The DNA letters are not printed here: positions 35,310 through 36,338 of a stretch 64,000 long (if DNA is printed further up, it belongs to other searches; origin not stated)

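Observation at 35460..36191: Stand-alone triple-EIIB protein immediately downstream of a PTS EIICB permease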

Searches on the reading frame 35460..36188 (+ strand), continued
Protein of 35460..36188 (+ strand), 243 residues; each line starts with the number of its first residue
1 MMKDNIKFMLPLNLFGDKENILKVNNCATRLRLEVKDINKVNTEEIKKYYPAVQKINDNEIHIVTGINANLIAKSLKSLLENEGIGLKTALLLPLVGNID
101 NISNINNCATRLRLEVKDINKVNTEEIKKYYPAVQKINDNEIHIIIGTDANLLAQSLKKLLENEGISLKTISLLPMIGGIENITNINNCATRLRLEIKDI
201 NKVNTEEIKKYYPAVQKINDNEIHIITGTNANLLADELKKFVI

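Call 13: find_encoding_contigs(protein=P0092, flank=10000, max_places=3)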
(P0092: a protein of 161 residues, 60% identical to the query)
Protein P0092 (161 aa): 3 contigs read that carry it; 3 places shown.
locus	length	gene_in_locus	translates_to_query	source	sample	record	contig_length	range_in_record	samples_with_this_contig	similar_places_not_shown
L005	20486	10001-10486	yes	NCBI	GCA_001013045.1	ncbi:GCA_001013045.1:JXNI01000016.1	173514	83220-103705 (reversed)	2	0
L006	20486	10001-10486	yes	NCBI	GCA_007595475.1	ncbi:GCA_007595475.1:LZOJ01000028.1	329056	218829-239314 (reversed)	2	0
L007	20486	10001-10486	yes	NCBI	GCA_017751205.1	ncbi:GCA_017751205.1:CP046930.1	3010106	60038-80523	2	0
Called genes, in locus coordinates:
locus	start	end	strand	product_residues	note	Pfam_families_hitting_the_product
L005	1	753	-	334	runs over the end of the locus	PF01263:Aldose_epim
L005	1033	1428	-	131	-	PF01894:YjbQ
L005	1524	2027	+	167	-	PF01243:PNPOx_N, PF12900:Pyridox_ox_2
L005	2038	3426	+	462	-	PF01523:PmbA_TldD_1st, PF19290:PmbA_TldD_2nd, PF19289:PmbA_TldD_3rd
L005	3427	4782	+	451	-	PF01523:PmbA_TldD_1st, PF19290:PmbA_TldD_2nd (faint), PF19289:PmbA_TldD_3rd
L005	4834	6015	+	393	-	PF00512:HisKA, PF02518:HATPase_c, PF14501:HATPase_c_5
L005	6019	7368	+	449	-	PF00072:Response_reg, PF00158:Sigma54_activat, PF14532:Sigma54_activ_2, PF00004:AAA (weak), PF07724:AAA_2 (weak), PF07728:AAA_5, PF25601:AAA_lid_14, PF02954:HTH_8, +2 more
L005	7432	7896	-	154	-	PF25917:BSH_RND (faint), PF25984:BSH_YknX (faint), PF00358:PTS_EIIA_1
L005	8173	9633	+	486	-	PF02378:PTS_EIIC, PF00367:PTS_EIIB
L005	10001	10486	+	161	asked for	PF00367:PTS_EIIB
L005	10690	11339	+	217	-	PF00367:PTS_EIIB, PF05061:Pox_A11 (faint), PF00367:PTS_EIIB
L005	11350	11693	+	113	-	PF00367:PTS_EIIB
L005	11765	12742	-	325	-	PF01207:Dus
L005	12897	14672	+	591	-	PF13185:GAF_2 (weak), PF13492:GAF_3 (weak), PF01590:GAF, PF13185:GAF_2, PF13492:GAF_3 (weak), PF07228:SpoIIE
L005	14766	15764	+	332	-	-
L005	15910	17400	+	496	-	-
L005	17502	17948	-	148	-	PF07883:Cupin_2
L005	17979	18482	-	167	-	PF03358:FMN_red, PF12682:Flavodoxin_4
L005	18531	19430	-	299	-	PF00248:Aldo_ket_red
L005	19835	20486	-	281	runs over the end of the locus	PF00248:Aldo_ket_red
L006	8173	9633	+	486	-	PF02378:PTS_EIIC, PF00367:PTS_EIIB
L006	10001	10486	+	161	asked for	PF00367:PTS_EIIB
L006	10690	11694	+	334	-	PF00367:PTS_EIIB, PF05061:Pox_A11 (faint), PF27026:DUF8337 (faint), PF20766:DUF447_C (faint), PF22631:PLCB1-4-like_EFh (faint), PF00367:PTS_EIIB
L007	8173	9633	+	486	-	PF02378:PTS_EIIC, PF00367:PTS_EIIB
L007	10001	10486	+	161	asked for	PF00367:PTS_EIIB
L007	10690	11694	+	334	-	PF00367:PTS_EIIB, PF05061:Pox_A11 (faint), PF27026:DUF8337 (faint), PF00367:PTS_EIIB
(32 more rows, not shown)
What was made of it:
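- One B. hyodysenteriae strain has the gene split in two (L005, call 13).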

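Call 14: find_related_loci(query=window:35460-36188:+, collection=genome_contigs, flank=7000)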
Query window:35460-36188:+ (243 aa) in genome_contigs; peptide patterns used: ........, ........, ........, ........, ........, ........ (x = any residue, [..] = any of these).
170 stretches matched a pattern, but none encodes a relative of the query by tblastn (E <= 1e-3).
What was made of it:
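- Tried and rejected: A genome_contigs scan with the single protein found nothing, because the peptide patterns were too window-specific (call 14).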

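Call 18: search_protein_representatives(protein=window:35460-36188:+)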
Query: 243 residues. Proteins with E-value up to 0.001 (for the whole library): 589; up to 1e-10: 42; up to 1e-30: 5. The best 150 are listed.
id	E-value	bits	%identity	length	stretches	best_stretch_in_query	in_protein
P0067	1.0e-111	388.2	61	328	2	85-243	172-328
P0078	5.2e-75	268.1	59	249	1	5-230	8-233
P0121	6.5e-49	182.8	35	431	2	18-242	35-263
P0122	1.3e-42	162.2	41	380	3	89-242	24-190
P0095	7.2e-38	146.7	56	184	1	4-139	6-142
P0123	3.6e-28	115.0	30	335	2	91-240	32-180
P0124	1.5e-27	112.9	56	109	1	134-241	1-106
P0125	1.3e-23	100.1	39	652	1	83-242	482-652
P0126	1.5e-23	99.9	32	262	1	18-241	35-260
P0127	2.5e-23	99.2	67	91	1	168-243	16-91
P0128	1.5e-22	96.6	35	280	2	95-241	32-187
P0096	6.9e-18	81.4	29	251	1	11-239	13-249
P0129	2.1e-17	79.7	30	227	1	49-241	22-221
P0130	2.1e-17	79.7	27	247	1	13-231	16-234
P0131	1.3e-16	77.2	33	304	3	63-166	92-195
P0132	2.2e-16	76.4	32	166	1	91-242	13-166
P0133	5.0e-16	75.3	34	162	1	92-242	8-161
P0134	5.6e-16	75.1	39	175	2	93-163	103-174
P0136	2.2e-15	73.1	33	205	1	92-238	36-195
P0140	1.0e-13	67.7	31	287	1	15-206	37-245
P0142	3.3e-13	66.1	31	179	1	87-241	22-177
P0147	8.1e-12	61.5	31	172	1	92-232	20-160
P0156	6.2e-11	58.6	32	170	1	90-241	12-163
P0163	2.9e-10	56.4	27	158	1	93-238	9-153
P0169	7.5e-10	55.1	32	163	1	93-232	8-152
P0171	1.2e-09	54.4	34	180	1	86-241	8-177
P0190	3.9e-08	49.5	31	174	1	89-241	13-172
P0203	1.3e-07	47.8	30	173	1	88-238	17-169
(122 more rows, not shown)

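Call 20: list_cluster_members(proteins=[P0122, P0130, P0131, P0140, P0132, P0133, P0121, P0126, P0123, P0125])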
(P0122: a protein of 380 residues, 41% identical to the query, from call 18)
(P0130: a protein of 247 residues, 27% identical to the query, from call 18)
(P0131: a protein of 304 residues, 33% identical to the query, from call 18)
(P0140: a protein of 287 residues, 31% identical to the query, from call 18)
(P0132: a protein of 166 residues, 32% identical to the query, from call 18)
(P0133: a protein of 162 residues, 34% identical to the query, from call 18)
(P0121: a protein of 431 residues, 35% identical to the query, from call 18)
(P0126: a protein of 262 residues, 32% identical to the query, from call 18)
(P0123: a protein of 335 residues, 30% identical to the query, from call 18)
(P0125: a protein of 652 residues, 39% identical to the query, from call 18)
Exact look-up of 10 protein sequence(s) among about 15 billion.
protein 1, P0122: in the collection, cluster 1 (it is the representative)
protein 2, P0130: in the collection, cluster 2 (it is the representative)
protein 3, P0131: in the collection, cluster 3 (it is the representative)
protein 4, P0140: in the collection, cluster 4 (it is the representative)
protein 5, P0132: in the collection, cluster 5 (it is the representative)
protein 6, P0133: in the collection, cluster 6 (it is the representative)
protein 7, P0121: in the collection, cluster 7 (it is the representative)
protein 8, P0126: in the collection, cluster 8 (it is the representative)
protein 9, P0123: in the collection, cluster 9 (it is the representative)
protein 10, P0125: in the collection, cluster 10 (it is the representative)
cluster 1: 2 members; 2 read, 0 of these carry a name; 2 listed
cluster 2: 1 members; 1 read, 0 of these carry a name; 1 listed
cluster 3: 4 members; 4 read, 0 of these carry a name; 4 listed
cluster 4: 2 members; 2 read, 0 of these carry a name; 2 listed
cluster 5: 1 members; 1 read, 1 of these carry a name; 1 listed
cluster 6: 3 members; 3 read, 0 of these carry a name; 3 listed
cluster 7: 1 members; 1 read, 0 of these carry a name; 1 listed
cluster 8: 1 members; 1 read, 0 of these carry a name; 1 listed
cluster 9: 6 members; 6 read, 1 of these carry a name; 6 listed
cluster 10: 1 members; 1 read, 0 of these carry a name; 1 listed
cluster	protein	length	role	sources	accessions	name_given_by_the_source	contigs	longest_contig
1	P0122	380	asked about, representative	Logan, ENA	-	-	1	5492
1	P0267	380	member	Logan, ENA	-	-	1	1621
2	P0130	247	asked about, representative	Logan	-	-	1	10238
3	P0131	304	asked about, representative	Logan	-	-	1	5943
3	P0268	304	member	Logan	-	-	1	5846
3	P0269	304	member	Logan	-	-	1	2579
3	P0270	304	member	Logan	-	-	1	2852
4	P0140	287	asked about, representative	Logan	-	-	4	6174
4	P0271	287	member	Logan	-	-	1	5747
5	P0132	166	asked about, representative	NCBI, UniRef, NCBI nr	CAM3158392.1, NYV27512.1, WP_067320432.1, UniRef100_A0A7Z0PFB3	glucose PTS transporter subunit EIIB [Streptobacillus felis] | PTS transporter subunit EIIB n=1 Tax=Streptobacillus felis TaxID=1384509 ...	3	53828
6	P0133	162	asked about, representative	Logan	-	-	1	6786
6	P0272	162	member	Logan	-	-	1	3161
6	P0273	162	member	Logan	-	-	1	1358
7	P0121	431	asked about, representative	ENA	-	-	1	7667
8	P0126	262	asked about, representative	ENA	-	-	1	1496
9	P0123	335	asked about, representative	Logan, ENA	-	-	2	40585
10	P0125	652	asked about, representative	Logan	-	-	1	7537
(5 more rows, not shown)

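Call 28: find_encoding_contigs(protein=P0132, flank=8000, max_places=2)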
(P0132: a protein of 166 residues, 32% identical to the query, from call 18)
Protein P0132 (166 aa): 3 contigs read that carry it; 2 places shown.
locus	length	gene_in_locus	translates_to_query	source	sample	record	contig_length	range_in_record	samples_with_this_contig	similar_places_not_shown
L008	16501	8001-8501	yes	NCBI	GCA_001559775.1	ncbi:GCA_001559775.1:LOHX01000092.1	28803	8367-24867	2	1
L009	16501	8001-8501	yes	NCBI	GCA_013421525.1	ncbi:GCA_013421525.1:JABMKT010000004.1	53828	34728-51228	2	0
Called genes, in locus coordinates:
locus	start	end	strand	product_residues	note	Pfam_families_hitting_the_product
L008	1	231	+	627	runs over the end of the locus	PF00005:ABC_tran, PF02463:SMC_N (weak), PF03308:MeaB (faint), PF13304:AAA_21 (faint), PF12848:ABC_tran_Xtn, PF00005:ABC_tran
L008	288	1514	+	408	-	PF08245:Mur_ligase_M, PF02875:Mur_ligase_C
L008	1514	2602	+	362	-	PF10555:MraY_sig1 (weak), PF00953:Glycos_transf_4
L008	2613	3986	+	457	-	PF08245:Mur_ligase_M, PF02875:Mur_ligase_C (weak)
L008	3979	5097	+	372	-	PF01098:FTSW_RODA_SPOVE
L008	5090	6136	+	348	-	PF03033:Glyco_transf_28, PF04101:Glyco_tran_28_C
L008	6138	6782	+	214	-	PF01470:Peptidase_C15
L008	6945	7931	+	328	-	PF01116:F_bP_aldolase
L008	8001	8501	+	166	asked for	PF00367:PTS_EIIB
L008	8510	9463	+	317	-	PF00480:ROK, PF02685:Glucokinase (weak)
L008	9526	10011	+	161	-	-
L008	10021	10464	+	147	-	-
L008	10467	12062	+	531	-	PF06418:CTP_synth_N, PF00117:GATase, PF07722:Peptidase_C26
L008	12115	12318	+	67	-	PF13275:S4_2, PF01479:S4 (weak)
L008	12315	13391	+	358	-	PF02463:SMC_N, PF13476:AAA_23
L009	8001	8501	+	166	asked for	PF00367:PTS_EIIB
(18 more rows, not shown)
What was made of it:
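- The Streptobacillus felis di-EIIB sits directly upstream of a ROK gene (call 28).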

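Call 30: find_encoding_contigs(protein=P0123, flank=8000, max_places=2)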
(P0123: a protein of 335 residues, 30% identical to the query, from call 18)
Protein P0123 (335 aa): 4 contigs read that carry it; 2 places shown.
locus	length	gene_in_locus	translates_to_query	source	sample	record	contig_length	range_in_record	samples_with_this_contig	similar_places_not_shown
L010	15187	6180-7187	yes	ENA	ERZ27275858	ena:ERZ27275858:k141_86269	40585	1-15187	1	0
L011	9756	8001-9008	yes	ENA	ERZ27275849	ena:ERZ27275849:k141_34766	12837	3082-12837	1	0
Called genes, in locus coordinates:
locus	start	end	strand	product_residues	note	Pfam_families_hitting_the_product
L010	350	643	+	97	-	PF01479:S4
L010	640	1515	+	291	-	PF00288:GHMP_kinases_N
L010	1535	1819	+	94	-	PF04026:SpoVG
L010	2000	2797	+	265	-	PF00702:Hydrolase, PF13344:Hydrolase_6, PF13419:HAD_2 (weak), PF13242:Hydrolase_like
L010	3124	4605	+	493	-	PF02378:PTS_EIIC, PF00367:PTS_EIIB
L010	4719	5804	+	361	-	PF14559:TPR_19 (faint), PF13432:TPR_16 (weak), PF02698:DUF218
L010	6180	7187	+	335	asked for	PF27272:CpgS_N (faint), PF00367:PTS_EIIB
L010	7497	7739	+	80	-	-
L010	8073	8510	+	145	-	-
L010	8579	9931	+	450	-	PF00342:PGI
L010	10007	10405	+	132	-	PF01741:MscL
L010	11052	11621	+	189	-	-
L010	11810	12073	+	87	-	-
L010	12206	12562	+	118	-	-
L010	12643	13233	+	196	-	-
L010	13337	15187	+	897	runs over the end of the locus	PF17210:SdrD_B (faint)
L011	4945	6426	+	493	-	PF02378:PTS_EIIC, PF00367:PTS_EIIB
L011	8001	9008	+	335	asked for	PF27272:CpgS_N (faint), PF00367:PTS_EIIB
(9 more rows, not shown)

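Call 31: find_encoding_contigs(protein=P0122, flank=8000, max_places=2)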
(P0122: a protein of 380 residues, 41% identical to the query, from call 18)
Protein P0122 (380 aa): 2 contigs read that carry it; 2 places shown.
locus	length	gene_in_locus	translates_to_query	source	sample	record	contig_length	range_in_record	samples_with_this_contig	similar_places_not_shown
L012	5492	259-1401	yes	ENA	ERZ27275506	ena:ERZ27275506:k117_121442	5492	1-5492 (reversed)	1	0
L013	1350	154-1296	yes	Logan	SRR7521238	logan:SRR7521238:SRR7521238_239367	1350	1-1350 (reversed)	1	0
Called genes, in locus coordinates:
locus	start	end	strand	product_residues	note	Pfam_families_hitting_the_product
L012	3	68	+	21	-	?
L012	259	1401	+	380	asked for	PF27272:CpgS_N (faint), PF00367:PTS_EIIB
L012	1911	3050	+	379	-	PF12323:HTH_OrfB_IS605, PF01385:OrfB_IS605, PF07282:Cas12f1-like_TNB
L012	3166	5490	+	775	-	?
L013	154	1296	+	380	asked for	PF27272:CpgS_N (faint), PF00367:PTS_EIIB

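Call 35: list_cluster_members(proteins=[P0066, P0020, P0065, P0043, P0040, P0019, P0092])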
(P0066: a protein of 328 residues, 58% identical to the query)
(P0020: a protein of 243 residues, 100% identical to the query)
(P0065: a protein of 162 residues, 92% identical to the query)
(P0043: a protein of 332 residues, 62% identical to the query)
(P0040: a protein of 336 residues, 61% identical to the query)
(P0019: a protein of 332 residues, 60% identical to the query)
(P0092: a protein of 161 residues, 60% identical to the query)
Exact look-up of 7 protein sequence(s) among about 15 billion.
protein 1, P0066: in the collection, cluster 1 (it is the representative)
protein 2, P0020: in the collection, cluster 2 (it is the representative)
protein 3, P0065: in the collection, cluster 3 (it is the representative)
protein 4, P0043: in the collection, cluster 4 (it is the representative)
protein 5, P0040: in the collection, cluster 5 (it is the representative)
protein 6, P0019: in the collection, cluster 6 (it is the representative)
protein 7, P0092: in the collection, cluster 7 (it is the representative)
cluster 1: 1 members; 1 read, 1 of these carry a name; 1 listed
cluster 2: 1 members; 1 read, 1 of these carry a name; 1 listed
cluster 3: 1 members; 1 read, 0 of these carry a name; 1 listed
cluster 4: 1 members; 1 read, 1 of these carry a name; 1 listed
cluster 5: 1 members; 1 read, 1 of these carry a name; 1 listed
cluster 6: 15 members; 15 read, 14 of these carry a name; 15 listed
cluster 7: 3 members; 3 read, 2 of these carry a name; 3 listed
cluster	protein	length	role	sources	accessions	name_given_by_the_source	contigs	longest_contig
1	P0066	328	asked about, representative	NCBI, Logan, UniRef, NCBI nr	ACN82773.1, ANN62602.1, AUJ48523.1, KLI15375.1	PTS transporter subunit EIIB [Brachyspira hyodysenteriae] | Phosphoenolpyruvate-dependent sugar phosphotransferase system n=2 Tax=Brachyspira ...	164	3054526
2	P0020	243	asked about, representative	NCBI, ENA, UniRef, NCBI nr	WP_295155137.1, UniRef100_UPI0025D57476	PTS transporter subunit EIIB [uncultured Brachyspira sp.] | PTS transporter subunit EIIB n=2 Tax=uncultured Brachyspira sp. TaxID=221953 ...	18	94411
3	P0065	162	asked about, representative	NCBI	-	-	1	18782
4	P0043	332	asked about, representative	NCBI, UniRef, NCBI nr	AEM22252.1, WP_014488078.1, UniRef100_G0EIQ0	phosphoenolpyruvate-dependent sugar phosphotransferase system [Brachyspira intermedia ... | Phosphoenolpyruvate-dependent sugar phosphotransferase system n=1 Tax=Brachyspira ... | PTS transporter subunit EIIB [Brachyspira intermedia]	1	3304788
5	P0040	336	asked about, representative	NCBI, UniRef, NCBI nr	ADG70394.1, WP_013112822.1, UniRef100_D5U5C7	PTS transporter subunit EIIB [Brachyspira murdochii] | Phosphotransferase system EIIB/cysteine, phosphorylation site n=1 Tax=Brachyspira ...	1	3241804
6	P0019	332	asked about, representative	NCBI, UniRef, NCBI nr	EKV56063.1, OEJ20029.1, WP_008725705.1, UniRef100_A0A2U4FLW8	phosphoenolpyruvate-dependent sugar phosphotransferase system [Brachyspira hampsonii ... | Phosphoenolpyruvate-dependent sugar phosphotransferase system n=5 Tax=Brachyspira ... | PTS transporter subunit EIIB [Brachyspira hampsonii]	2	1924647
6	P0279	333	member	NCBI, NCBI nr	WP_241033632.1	PTS transporter subunit EIIB [Brachyspira hampsonii]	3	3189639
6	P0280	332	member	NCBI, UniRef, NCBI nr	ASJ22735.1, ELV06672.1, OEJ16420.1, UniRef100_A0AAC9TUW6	PTS sugar transporter [Brachyspira hampsonii] | PTS sugar transporter n=3 Tax=Brachyspira hampsonii TaxID=1287055 RepID=A0AAC9TUW6_9SPIR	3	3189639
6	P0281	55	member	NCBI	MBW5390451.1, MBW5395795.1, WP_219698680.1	PTS sugar transporter, partial [Brachyspira hampsonii]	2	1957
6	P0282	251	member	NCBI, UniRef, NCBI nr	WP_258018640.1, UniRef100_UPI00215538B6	PTS transporter subunit EIIB [Brachyspira hampsonii] | PTS transporter subunit EIIB n=1 Tax=Brachyspira hampsonii TaxID=1287055 ...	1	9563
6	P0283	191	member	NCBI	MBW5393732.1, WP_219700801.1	PTS transporter subunit EIIB, partial [Brachyspira hampsonii]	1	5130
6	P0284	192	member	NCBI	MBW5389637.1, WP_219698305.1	PTS transporter subunit EIIB, partial [Brachyspira hampsonii]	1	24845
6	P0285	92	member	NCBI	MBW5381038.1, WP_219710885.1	PTS transporter subunit EIIB, partial [Brachyspira hampsonii]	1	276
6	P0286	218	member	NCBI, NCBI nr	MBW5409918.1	PTS sugar transporter, partial [Brachyspira hampsonii] | PTS sugar transporter [Brachyspira hampsonii]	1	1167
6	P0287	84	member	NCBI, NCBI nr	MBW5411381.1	PTS sugar transporter, partial [Brachyspira hampsonii] | PTS sugar transporter [Brachyspira hampsonii]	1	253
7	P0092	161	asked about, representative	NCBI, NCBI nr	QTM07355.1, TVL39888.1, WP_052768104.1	hypothetical protein A9X84_03135 [Brachyspira hyodysenteriae] | PTS transporter subunit EIIB [Brachyspira hyodysenteriae]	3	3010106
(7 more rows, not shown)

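Call 38: search_solved_structures(query=window:35460-36188:+, max_evalue=0.001, show_alignments=2)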
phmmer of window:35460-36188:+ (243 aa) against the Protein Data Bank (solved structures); distinct sequences matched with E-value up to 0.001: 8.
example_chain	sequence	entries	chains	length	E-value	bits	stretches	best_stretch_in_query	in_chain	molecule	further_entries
1o2f_B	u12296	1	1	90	3.3e-08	36.6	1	165-242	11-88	PTS system, glucose-specific IIBC component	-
3bp3_A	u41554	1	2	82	5.7e-08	35.8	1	170-242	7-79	Glucose-specific phosphotransferase enzyme IIB component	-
1iba_A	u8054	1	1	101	7.5e-08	35.4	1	166-242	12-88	GLUCOSE PERMEASE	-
3bp8_C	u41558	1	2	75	8.3e-08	35.3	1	173-242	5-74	PTS system glucose-specific EIICB component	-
9srx_K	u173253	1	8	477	1.7e-06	31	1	167-242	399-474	PTS system glucose-specific EIICB component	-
9hnp_B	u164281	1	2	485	1.7e-06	31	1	167-242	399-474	PTS system glucose-specific EIICB component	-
8qsr_A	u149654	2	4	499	1.8e-06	30.9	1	167-242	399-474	PTS system glucose-specific EIICB component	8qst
3ipj_A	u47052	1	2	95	0.00025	23.9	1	93-149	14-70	PTS system, IIabc component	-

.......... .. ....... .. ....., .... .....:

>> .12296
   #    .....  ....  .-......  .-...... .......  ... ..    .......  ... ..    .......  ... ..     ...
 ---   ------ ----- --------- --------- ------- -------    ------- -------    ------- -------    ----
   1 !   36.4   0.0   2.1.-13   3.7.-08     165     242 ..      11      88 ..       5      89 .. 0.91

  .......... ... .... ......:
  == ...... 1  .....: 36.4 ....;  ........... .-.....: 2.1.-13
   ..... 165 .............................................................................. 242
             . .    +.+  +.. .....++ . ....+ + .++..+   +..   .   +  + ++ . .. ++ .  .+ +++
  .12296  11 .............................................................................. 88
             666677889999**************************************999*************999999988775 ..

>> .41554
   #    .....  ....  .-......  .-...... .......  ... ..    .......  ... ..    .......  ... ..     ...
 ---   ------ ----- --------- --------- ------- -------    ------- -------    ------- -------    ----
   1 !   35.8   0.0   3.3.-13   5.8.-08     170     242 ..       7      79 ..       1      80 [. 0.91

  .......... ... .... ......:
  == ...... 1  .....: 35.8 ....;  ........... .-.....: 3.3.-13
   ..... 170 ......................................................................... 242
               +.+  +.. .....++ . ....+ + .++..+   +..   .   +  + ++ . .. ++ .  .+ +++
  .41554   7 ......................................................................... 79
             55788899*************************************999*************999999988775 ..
